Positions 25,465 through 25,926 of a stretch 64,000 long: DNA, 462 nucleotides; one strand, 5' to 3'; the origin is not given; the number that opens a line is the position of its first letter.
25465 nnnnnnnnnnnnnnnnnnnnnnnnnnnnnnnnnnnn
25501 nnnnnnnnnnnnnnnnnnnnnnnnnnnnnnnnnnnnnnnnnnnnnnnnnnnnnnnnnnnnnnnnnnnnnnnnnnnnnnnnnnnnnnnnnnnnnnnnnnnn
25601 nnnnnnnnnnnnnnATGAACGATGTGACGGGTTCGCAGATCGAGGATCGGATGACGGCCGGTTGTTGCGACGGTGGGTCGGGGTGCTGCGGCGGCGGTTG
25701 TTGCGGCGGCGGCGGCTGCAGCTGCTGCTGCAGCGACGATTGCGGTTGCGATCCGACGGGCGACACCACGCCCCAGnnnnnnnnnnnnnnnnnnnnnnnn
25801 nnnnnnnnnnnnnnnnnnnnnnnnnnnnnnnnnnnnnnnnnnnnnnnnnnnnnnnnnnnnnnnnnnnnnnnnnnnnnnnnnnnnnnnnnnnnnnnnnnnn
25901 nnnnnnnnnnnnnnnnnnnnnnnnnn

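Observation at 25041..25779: Cys-rich ArsR-type sensor with a textbook promoter inside ATCGAT palindromes, followed by a 54-aa Cys16 metallothionein-like ORF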

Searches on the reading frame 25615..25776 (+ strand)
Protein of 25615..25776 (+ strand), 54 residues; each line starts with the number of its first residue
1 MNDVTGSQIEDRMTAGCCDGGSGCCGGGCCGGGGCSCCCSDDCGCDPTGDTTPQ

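Call 6: search_protein_families(library=pfam, proteins=[window:25615-25776:+], max_evalue=1)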
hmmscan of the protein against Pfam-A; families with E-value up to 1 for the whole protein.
window:25615-25776:+ (54 aa): 0 families

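Call 7: search_protein_families(library=ncbifam, proteins=[window:25615-25776:+], max_evalue=1)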
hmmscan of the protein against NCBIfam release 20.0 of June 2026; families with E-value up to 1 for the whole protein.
window:25615-25776:+ (54 aa): 0 families

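Call 8: find_homologous_proteins(query=window:25615-25776:+, max_evalue=10)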
Query window:25615-25776:+ (54 aa): 1 proteins with E <= 10 among 110 candidates.
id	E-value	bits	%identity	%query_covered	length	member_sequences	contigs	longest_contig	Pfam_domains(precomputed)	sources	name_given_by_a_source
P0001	8.3e-19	85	84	100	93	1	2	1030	-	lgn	-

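Call 25: find_encoding_contigs(protein=P0001, flank=3000, max_places=4)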
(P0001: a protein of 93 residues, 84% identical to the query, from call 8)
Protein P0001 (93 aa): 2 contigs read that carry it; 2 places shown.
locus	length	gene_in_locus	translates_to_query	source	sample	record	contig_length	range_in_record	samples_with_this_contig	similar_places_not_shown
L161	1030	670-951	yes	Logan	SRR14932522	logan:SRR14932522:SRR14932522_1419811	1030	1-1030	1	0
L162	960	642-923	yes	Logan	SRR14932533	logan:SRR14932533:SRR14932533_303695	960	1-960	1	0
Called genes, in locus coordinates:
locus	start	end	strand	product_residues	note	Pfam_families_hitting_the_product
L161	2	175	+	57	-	?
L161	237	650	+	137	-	PF12840:HTH_20 (weak), PF01022:HTH_5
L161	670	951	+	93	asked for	-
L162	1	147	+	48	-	?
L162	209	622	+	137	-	PF12840:HTH_20 (weak), PF01022:HTH_5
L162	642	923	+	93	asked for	-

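Call 31: find_homologous_proteins(query=A3, max_evalue=1)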
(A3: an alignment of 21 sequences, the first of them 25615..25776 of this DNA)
Query A3 (21 sequences) (54 aa, profile of the alignment): 10 proteins with E <= 1 among 8000 candidates.
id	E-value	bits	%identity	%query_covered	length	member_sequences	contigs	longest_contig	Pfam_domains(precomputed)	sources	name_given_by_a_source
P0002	1.4e-5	43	-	-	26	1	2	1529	-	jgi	-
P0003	8.0e-5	40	-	-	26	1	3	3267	-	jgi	-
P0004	1.1e-4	40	-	-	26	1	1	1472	-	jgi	-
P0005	2.0e-4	39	-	-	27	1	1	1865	-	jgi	-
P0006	5.7e-4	38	-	-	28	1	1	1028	-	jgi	jgi:hypothetical protein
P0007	5.9e-4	38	-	-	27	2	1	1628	-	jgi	-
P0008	9.0e-4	37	-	-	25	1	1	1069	-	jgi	-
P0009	3.1e-2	32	-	-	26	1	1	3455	-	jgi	-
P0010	2.5e-1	29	-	-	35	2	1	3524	-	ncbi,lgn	-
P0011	5.7e-1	28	42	44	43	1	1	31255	-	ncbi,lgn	-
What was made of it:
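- Tried and rejected: All are unnamed or 'hypothetical' (calls 8, 31).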

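Call 58: search_protein_representatives(alignment_id=A4)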
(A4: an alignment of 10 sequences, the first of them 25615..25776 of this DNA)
Query: 10 sequences, 27 profile positions. Proteins with E-value up to 0.001 (for the whole library): 4; up to 1e-10: 0; up to 1e-30: 0. The best 4 are listed.
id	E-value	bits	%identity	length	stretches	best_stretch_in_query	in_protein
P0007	2.6e-08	50.2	-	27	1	1-27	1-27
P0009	1.1e-06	45.0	-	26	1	1-27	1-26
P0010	1.5e-06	44.5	-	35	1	1-27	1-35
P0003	3.1e-06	43.5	-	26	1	1-26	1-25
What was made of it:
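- Tried and rejected: Profile search of 1.84 billion representatives: 4 hits, all family members (call 58).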

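Call 92: search_solved_structures(query=A3, max_evalue=10, show_alignments=3)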
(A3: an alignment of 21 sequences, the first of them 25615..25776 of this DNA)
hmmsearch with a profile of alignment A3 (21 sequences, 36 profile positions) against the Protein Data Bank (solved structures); distinct sequences matched with E-value up to 10: 0.
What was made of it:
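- On Bacterial metallothionein BmtA/SmtA family (peptide): The peptide profile has no PDB match (call 92).
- Tried and rejected: PDB profile search: nothing (call 92).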
